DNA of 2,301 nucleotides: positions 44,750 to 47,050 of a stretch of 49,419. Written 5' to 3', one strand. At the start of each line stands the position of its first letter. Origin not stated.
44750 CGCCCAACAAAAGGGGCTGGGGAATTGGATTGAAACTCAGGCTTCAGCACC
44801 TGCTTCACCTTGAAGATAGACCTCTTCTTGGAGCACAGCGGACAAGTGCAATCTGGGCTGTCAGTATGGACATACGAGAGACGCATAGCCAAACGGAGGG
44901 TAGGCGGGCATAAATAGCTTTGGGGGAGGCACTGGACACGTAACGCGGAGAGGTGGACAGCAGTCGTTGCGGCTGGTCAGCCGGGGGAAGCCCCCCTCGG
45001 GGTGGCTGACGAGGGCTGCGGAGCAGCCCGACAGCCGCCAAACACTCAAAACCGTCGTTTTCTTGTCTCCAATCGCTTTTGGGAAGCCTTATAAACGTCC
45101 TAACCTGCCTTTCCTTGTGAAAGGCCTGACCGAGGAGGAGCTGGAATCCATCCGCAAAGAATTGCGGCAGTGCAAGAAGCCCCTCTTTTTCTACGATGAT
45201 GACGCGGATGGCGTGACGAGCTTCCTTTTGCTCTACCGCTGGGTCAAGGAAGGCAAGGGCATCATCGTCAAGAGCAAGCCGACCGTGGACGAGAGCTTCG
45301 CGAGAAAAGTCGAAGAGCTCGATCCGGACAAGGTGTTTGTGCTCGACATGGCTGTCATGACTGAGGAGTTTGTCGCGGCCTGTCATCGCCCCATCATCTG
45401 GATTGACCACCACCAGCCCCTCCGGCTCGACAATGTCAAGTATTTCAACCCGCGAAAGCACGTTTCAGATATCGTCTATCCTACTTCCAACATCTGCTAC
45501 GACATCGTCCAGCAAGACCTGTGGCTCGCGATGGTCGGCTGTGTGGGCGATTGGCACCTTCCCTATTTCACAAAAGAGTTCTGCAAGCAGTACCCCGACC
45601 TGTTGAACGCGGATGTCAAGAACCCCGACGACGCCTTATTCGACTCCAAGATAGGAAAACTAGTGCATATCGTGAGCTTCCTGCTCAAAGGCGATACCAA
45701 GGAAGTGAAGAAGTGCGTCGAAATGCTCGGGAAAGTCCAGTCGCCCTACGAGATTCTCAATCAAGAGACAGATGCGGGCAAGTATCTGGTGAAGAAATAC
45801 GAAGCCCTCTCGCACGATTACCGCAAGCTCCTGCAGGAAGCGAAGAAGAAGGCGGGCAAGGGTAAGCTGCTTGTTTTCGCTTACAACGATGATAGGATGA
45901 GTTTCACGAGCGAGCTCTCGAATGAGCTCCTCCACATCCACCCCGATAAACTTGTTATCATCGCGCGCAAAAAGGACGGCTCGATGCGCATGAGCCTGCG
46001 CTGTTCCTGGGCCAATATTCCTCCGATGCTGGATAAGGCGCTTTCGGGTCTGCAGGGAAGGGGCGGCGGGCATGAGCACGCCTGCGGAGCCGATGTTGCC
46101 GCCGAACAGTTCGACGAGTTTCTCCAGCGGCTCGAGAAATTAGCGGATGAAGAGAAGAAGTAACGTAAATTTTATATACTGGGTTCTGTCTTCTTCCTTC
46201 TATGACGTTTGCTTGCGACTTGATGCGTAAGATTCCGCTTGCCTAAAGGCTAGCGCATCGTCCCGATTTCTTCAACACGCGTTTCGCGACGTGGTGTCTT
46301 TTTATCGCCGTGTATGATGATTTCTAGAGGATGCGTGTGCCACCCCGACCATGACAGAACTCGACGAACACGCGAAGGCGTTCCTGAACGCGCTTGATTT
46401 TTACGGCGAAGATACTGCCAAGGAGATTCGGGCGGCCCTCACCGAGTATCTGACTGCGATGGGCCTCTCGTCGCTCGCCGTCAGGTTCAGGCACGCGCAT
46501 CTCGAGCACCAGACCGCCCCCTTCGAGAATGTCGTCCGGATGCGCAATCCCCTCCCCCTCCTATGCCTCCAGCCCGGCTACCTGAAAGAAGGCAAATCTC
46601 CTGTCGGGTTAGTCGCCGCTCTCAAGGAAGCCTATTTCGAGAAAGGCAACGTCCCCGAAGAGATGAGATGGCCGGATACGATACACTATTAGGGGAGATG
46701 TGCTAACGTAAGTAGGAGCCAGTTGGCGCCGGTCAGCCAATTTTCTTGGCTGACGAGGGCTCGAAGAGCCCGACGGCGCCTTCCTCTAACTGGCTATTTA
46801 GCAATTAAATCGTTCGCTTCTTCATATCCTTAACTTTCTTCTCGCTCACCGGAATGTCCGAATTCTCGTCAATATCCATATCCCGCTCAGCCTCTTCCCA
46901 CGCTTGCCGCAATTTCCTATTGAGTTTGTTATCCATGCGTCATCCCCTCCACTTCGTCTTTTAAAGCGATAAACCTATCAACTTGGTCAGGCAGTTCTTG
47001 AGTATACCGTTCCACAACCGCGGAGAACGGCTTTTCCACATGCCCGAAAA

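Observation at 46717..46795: Copy B of the same element, extended by an 8-bp outer stem, in a convergent intergenic gap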

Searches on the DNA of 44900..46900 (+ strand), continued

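Call 54: search_with_rna_model(model_id=R1, sources=[L128, L129, L130, L131, L132, L133, L134, L135, L136, L137, L138, L139, L140, L141, L142, L143, L104, L105, L106, L107, L108, L120, L121], filters=default, max_evalue=1, show_alignments=3)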
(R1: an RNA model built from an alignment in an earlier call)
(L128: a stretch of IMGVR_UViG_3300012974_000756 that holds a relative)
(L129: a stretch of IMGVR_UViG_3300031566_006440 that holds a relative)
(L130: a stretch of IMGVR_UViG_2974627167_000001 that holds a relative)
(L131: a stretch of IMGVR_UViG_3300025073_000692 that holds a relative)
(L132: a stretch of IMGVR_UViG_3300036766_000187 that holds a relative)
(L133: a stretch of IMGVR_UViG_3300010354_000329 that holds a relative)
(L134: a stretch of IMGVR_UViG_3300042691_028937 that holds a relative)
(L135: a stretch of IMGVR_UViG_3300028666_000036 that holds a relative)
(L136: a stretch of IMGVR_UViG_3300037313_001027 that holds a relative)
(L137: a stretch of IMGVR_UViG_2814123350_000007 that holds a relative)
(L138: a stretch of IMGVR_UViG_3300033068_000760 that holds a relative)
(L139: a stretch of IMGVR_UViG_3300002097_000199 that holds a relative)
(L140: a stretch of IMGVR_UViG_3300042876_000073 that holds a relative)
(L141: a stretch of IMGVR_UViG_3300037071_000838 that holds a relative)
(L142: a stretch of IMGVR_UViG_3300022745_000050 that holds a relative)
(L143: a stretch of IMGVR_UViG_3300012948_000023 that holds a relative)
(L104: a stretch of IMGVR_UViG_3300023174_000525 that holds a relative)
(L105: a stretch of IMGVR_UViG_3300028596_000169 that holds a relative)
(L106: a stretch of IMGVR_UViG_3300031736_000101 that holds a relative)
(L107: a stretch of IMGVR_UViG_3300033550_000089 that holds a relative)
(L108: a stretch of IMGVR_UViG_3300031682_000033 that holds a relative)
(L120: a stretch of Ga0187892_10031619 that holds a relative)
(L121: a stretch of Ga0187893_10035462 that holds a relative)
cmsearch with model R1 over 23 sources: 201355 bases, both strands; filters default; matches with E-value up to 1: 10.
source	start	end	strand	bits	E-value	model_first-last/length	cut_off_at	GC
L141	9089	9156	-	23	0.016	1-70/70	no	0.74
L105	3599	3668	+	21.1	0.043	1-70/70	no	0.73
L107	5276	5345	-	21.1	0.043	1-70/70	no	0.73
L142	7585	7659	-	18.7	0.15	1-70/70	no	0.75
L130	6067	6139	+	16.8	0.42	1-70/70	no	0.7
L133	370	409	+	16.2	0.58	1-70/70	no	0.77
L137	4618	4683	-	16.2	0.59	1-70/70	no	0.71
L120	3407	3468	-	15.6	0.8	1-70/70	no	0.68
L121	3894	3955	-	15.6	0.8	1-70/70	no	0.68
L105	10097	10161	-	15.3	0.93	1-70/70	no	0.8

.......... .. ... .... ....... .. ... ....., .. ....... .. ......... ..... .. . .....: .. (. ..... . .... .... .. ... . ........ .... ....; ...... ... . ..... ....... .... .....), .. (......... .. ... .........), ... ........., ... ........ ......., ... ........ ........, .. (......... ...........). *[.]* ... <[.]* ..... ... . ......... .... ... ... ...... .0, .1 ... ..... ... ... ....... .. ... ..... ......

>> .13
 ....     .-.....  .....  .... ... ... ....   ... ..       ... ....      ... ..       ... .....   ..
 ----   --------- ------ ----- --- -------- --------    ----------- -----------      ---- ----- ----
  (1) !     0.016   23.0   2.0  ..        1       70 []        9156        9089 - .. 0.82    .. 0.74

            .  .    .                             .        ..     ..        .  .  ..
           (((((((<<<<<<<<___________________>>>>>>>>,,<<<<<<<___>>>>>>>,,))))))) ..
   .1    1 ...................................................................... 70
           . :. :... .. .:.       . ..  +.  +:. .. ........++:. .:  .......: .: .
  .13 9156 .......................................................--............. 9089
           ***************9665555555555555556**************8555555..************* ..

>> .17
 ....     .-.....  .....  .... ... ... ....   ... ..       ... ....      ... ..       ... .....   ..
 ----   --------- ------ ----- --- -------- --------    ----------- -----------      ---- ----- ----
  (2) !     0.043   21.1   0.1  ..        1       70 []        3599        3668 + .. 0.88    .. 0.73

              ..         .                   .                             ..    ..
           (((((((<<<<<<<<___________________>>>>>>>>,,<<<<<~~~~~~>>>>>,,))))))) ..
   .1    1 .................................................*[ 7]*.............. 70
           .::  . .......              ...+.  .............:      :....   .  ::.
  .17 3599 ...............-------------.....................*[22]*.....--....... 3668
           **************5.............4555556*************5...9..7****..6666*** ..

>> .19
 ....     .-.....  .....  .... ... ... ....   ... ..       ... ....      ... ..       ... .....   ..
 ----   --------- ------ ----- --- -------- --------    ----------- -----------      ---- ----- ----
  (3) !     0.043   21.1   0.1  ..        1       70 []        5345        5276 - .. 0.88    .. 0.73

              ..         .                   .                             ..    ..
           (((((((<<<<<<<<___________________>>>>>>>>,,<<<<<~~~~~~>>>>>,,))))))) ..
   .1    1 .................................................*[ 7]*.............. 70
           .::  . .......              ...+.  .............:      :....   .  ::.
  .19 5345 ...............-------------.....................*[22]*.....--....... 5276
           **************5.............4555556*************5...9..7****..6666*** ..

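Call 64: search_dna_similar(query=window:44930-46810:+, collection=plasmids, mode=distant, max_evalue=0.01, max_rows=10)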
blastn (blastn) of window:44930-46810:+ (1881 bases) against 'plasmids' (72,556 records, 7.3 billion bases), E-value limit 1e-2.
No match.

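Call 65: search_dna_similar(query=window:44930-46810:+, collection=phages, mode=distant, max_evalue=0.01, max_rows=10)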
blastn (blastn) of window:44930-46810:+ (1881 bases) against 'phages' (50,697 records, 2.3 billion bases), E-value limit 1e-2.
No match.
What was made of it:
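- Tried and rejected: blastn of 44930-46810 against the phage and plasmid collections found no match (calls 64, 65).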

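Call 69: search_with_rna_model(model_id=R1, sources=[L144, L145, L146, L147, L149, L151], filters=off, max_evalue=5, show_alignments=3)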
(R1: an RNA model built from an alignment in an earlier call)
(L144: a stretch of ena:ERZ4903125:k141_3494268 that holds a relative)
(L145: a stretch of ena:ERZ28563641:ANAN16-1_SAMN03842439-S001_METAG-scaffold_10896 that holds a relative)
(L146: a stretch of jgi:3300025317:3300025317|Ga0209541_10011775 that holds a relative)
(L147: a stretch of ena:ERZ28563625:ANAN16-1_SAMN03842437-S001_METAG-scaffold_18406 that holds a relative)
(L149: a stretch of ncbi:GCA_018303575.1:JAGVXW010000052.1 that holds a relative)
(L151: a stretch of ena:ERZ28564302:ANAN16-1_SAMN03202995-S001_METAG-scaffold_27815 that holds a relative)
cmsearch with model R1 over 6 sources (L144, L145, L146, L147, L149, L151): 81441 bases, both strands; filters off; matches with E-value up to 5: 0.
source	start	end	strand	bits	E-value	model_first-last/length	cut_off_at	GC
